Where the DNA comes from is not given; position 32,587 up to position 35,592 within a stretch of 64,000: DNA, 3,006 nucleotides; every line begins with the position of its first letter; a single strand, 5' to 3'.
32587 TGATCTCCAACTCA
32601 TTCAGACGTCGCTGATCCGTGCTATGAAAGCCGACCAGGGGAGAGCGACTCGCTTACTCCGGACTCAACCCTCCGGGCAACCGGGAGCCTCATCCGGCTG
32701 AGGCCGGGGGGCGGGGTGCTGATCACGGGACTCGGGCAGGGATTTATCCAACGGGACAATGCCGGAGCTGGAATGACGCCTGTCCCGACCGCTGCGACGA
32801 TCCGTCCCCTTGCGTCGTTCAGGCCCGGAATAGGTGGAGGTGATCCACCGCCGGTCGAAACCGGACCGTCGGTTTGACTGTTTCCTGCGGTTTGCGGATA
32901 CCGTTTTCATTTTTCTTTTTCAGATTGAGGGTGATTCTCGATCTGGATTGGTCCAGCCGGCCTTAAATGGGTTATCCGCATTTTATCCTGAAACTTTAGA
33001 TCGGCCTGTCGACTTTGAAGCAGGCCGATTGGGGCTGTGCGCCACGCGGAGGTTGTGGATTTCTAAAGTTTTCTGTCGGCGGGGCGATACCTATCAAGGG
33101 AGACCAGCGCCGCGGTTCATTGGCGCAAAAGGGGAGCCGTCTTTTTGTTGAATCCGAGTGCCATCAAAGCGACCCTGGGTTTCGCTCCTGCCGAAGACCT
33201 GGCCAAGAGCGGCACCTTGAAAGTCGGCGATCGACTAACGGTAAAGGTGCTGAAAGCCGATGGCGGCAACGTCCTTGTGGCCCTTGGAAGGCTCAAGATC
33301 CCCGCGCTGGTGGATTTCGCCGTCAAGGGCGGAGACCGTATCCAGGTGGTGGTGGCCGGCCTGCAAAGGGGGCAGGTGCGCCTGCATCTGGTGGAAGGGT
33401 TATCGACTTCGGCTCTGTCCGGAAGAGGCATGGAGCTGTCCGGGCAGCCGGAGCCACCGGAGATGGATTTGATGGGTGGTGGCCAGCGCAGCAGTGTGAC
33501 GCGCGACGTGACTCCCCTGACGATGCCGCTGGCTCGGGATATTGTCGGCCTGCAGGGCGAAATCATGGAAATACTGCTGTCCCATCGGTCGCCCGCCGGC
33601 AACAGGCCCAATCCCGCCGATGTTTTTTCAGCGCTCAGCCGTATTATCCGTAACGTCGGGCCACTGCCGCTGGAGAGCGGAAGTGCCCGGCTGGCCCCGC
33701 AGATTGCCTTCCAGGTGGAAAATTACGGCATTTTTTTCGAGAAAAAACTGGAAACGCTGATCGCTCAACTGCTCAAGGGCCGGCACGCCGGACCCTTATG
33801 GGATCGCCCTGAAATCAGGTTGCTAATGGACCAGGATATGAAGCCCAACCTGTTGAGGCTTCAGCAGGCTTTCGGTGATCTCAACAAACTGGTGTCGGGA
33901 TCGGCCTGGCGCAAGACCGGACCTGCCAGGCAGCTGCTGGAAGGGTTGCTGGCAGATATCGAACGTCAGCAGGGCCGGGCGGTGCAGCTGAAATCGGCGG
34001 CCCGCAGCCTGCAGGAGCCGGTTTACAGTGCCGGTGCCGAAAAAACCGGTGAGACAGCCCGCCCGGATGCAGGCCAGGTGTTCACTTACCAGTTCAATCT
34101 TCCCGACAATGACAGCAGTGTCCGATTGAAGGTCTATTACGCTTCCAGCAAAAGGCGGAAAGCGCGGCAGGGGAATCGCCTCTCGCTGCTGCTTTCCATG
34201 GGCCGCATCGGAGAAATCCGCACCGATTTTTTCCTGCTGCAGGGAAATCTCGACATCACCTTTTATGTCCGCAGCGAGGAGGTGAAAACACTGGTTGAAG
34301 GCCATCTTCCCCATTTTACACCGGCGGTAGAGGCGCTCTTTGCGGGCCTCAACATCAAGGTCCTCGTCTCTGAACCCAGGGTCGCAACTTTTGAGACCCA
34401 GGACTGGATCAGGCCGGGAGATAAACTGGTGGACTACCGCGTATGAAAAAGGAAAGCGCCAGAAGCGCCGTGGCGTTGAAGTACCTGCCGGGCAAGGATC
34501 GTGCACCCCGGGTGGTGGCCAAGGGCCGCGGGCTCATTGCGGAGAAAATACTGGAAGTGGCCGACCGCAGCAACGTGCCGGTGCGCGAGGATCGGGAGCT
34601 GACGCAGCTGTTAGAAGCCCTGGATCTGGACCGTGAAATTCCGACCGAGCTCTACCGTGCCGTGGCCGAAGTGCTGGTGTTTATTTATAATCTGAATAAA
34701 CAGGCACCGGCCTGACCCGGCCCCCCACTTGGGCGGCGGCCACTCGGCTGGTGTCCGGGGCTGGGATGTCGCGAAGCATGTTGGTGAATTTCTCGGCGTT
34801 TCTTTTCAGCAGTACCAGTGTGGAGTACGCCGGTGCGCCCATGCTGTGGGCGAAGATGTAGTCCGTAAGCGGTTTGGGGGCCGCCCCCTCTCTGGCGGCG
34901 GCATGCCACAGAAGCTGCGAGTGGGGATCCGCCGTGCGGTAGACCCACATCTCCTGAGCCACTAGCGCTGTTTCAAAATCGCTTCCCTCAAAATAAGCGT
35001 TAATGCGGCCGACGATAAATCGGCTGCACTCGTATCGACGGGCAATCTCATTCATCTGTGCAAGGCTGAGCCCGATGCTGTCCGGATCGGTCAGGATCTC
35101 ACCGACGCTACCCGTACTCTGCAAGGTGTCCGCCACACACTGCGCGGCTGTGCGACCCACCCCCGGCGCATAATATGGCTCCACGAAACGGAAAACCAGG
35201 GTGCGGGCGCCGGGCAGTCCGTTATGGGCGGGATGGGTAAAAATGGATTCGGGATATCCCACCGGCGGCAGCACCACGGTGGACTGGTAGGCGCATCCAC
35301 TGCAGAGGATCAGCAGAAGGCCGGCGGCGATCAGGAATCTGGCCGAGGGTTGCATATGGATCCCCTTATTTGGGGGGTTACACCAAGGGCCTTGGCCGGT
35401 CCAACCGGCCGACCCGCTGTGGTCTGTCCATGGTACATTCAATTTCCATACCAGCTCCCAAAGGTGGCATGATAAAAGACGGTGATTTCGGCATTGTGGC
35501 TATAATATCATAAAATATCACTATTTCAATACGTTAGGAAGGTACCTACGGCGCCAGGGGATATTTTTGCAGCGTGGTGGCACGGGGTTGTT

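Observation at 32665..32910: Sigma-28-driven 81-aa protein made of hexad-spaced (N/D/E)RR repeats, co-oriented with a kinase remnant and next to stator set 1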

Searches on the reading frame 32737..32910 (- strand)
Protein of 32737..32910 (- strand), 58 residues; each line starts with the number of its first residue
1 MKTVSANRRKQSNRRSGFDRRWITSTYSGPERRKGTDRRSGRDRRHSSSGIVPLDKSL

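Call 24: search_protein_representatives(alignment_id=A5)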
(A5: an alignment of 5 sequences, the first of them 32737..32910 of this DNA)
Query: 5 sequences, 58 profile positions. Proteins with E-value up to 0.001 (for the whole library): 136; up to 1e-10: 4; up to 1e-30: 1. The best 136 are listed.
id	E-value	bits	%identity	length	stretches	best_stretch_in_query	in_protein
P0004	1.7e-32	127.3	-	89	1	1-58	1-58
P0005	3.3e-24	100.7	-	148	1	1-57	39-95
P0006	3.1e-20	88.0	-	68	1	1-57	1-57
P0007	3.4e-11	59.0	-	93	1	1-55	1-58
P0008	3.7e-09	52.5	-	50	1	1-47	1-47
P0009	7.5e-09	51.5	-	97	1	1-55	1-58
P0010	1.0e-08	51.1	-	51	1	6-48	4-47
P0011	3.8e-07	46.1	-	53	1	1-50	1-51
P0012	7.8e-07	45.1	-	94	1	10-40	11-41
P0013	9.8e-07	44.7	-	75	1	10-41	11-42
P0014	1.0e-06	44.7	-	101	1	12-44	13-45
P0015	1.1e-06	44.5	-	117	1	12-46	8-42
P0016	1.3e-06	44.4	-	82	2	24-47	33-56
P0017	2.0e-06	43.8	-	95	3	5-46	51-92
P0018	2.0e-06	43.7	-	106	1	12-46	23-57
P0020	2.3e-06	43.6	-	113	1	9-47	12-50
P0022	2.9e-06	43.2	-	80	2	8-47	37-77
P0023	3.1e-06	43.1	-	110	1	12-41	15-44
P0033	1.6e-05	40.8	-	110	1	11-42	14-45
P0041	3.4e-05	39.8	-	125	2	13-47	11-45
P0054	7.1e-05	38.8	-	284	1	7-47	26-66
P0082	2.6e-04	37.0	-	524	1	8-49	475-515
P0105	4.5e-04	36.2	-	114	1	8-45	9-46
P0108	4.7e-04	36.2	-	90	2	26-46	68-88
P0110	5.6e-04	35.9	-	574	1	4-47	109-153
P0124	7.9e-04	35.4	-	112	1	10-40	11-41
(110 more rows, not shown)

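Call 31: find_encoding_contigs(protein=P0006, flank=6000, max_places=2)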
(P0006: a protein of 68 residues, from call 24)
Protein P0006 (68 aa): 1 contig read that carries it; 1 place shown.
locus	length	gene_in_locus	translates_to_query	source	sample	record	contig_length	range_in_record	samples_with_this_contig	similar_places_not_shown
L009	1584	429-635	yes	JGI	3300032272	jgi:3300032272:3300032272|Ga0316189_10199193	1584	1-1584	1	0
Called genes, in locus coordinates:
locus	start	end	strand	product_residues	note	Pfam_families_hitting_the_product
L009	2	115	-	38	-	?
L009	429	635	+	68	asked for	-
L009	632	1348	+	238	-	PF00512:HisKA (weak)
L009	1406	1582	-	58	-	?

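Call 32: find_encoding_contigs(protein=P0007, flank=6000, max_places=2)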
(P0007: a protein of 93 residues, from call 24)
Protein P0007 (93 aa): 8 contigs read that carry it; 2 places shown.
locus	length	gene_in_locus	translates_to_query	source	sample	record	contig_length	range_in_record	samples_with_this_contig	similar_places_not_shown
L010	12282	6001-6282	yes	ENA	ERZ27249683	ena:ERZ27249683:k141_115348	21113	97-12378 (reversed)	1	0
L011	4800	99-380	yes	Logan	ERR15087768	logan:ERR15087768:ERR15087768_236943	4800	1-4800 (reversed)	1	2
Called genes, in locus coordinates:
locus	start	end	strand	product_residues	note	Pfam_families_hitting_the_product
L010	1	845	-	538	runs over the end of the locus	PF13690:CheX, PF04509:CheC (faint), PF13690:CheX, PF01052:FliMN_C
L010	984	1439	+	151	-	-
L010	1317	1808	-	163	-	PF01584:CheW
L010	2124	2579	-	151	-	-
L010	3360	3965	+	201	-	-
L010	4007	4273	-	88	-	PF01312:Bac_export_2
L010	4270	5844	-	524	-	-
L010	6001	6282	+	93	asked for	-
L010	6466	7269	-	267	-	PF13677:MotB_plug, PF00691:OmpA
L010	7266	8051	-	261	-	PF01618:MotA_ExbB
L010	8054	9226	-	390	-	PF00072:Response_reg, PF13487:HD_5, PF01966:HD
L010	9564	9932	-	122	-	-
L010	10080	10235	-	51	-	-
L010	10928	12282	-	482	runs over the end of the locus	?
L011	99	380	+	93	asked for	-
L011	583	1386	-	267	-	PF13677:MotB_plug, PF00691:OmpA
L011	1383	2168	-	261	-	PF01618:MotA_ExbB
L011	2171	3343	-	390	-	PF00072:Response_reg, PF13487:HD_5, PF01966:HD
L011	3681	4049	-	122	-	-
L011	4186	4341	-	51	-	-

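Call 36: search_protein_families(library=pfam, proteins=[P0023, P0033, P0105, P0124, P0015, P0020, P0054, P0110, P0082, P0041], max_evalue=0.1)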
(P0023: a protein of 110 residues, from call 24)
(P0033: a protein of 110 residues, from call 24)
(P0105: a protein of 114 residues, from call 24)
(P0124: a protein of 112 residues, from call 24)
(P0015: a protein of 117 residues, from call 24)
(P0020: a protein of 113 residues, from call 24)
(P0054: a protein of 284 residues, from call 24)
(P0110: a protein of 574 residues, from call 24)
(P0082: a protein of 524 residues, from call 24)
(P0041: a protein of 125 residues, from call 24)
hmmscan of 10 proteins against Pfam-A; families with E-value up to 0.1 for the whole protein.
P0023 (110 aa): 1 family
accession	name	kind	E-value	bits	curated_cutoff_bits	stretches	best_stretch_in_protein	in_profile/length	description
PF20612.3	SHOCT_2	-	0.027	15.1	24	1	77-105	17-45/53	SHOCT domain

P0033 (110 aa): 0 families

P0105 (114 aa): 0 families

P0124 (112 aa): 0 families

P0015 (117 aa): 0 families

P0020 (113 aa): 1 family
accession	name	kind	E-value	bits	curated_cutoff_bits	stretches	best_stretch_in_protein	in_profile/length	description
PF02188.22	GoLoco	-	0.031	14.2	25.1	1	92-103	1-12/22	GoLoco motif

P0054 (284 aa): 0 families

P0110 (574 aa): 16 families
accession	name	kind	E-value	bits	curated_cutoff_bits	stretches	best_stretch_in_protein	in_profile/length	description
PF09731.14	Mitofilin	-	4.6e-15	56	27.4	1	334-495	431-598/614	Mitochondrial inner membrane protein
PF09177.16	STX6_10_61_N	-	0.00013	22.9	29.4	1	261-328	10-73/99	Syntaxin 6/10/61, N-terminal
PF10805.13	DUF2730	-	0.00032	21.2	24.9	0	266-317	40-91/102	Protein of unknown function (DUF2730)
PF15943.11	YdaS_toxin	-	0.00056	20.1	30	1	14-52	4-43/65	Bacterial toxin YdaS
PF14549.12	P22_Cro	-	0.0032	17.7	30.2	1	12-48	3-37/60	DNA-binding transcriptional regulator Cro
PF07022.19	Phage_CI_repr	-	0.0058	17.4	22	1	24-63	18-54/65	Bacteriophage CI repressor helix-turn-helix domain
PF23991.1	DUF7310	-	0.0075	17.2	40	0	198-248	3-51/83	Coiled-coil region of unknown function (DUF7310)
PF10779.14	XhlA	-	0.0083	16.7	34.7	0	200-248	6-53/67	Haemolysin XhlA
PF13518.12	HTH_28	-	0.016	15.7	25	1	20-41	14-35/52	Helix-turn-helix domain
PF13443.12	HTH_26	-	0.026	15.2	22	0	24-57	16-48/63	Cro/C1-type HTH DNA-binding domain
PF06103.16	DUF948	-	0.027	15.1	37.2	0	293-357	23-84/89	Bacterial protein of unknown function (DUF948)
PF10046.14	BLOC1_2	-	0.041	14.7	33.4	0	262-308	47-91/96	Biogenesis of lysosome-related organelles complex-1 subunit 2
PF01381.28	HTH_3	-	0.042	14.3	23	0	23-62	14-51/55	Helix-turn-helix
PF20379.3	DUF6674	-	0.044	13.8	28.5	1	186-252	17-84/251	Family of unknown function (DUF6674)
PF04728.18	LPP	-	0.08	13.7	29.1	0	293-324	4-35/53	Lipoprotein leucine-zipper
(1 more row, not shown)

P0082 (524 aa): 1 family
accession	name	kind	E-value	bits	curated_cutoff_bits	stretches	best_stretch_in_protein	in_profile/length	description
PF00854.27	PTR2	-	0.002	17.5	27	1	13-121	238-344/392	POT family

P0041 (125 aa): 1 family
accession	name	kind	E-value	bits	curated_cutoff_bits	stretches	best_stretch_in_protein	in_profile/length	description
PF23425.1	DUF7113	-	0.0023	18.2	27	0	64-102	43-81/107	Family of unknown function (DUF7113)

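Call 56: search_solved_structures(query=A5, max_evalue=10, show_alignments=3)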
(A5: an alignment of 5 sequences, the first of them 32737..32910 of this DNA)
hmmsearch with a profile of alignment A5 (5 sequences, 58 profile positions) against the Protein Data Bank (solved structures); distinct sequences matched with E-value up to 10: 1.
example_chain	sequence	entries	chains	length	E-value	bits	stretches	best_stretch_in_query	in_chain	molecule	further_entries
6sft_A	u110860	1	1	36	0.17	15.1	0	20-34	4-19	Two-component receiver protein CleD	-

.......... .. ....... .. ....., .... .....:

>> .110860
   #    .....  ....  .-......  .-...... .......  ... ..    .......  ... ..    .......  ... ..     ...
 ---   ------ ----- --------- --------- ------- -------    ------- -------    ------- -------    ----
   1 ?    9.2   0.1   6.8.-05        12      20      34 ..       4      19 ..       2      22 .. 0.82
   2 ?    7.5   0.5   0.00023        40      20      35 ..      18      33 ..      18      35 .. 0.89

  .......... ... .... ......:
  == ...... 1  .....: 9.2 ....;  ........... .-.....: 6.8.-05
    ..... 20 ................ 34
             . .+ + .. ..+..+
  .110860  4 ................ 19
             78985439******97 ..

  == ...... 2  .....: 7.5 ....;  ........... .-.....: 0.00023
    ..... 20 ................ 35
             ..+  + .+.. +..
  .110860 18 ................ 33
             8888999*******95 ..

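Call 94: find_encoding_contigs(protein=P0108, flank=4000, max_places=2)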
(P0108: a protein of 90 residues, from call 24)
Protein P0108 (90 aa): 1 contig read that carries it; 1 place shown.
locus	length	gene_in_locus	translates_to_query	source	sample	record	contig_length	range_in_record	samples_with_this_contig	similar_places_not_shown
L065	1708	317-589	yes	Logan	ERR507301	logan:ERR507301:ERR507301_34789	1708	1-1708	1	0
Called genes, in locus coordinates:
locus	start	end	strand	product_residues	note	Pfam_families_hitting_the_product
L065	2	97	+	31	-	?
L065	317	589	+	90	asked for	-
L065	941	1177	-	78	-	-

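Call 95: find_encoding_contigs(protein=P0022, flank=4000, max_places=2)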
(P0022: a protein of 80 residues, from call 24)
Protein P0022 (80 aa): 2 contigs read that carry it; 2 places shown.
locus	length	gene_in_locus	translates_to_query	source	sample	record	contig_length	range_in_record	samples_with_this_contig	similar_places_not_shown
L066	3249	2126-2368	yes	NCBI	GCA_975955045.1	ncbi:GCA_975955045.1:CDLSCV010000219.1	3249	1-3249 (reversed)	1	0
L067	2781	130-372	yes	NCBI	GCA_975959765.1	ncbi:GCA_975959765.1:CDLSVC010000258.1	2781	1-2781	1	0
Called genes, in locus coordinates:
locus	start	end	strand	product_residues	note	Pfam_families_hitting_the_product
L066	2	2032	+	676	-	?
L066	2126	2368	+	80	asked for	-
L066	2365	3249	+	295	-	?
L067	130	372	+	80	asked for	-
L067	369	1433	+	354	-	-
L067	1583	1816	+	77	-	-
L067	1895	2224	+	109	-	-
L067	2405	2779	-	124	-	?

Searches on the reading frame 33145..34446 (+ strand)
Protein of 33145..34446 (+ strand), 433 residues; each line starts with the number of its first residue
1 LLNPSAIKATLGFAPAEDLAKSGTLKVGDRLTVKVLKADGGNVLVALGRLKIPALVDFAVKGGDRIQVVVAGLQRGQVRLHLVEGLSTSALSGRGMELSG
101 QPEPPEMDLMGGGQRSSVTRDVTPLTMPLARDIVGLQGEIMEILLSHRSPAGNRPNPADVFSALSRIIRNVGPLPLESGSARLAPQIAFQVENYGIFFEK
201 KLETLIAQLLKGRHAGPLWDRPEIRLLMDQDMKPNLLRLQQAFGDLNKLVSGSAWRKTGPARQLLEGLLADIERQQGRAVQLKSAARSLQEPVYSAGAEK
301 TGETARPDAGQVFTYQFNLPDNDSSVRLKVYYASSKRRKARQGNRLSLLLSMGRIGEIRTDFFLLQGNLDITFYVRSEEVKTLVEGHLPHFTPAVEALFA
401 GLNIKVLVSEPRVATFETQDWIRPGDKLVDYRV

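Call 3: search_protein_families(library=pfam, proteins=[window:33145-34446:+], max_evalue=0.1)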
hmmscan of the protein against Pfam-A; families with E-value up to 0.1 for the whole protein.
window:33145-34446:+ (433 aa): 2 families
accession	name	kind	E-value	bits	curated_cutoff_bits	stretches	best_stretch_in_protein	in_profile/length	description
PF02599.21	CsrA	-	0.016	15.6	27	0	63-81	15-33/53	Global regulator protein family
PF02120.21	Flg_hook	-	0.02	15.2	29.8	1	338-391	7-60/85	Flagellar hook-length control protein FliK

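Call 23: search_protein_families(library=ncbifam, proteins=[window:33145-34446:+], max_evalue=0.1)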
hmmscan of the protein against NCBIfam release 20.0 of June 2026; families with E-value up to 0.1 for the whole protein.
window:33145-34446:+ (433 aa): 0 families

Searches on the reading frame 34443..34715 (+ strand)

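Call 3: search_protein_families(library=pfam, proteins=[window:34443-34715:+], max_evalue=0.1)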
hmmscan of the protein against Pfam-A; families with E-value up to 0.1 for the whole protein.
window:34443-34715:+ (90 aa): 1 family
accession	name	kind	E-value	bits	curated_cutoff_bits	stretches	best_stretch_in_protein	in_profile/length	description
PF01312.24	Bac_export_2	-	5.7e-22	78.8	24.4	1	8-81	261-335/335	FlhB HrpN YscU SpaS Family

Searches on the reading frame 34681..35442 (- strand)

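Call 23: search_protein_families(library=ncbifam, proteins=[window:34681-35442:-], max_evalue=0.1)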
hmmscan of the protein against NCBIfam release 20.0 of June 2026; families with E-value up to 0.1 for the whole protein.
window:34681-35442:- (253 aa): 1 family
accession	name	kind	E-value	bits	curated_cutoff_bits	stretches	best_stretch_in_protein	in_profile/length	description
NF008732.0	PRK11753.1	equivalog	0.068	12.6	266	1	101-153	146-197/214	cAMP-activated global transcriptional regulator CRP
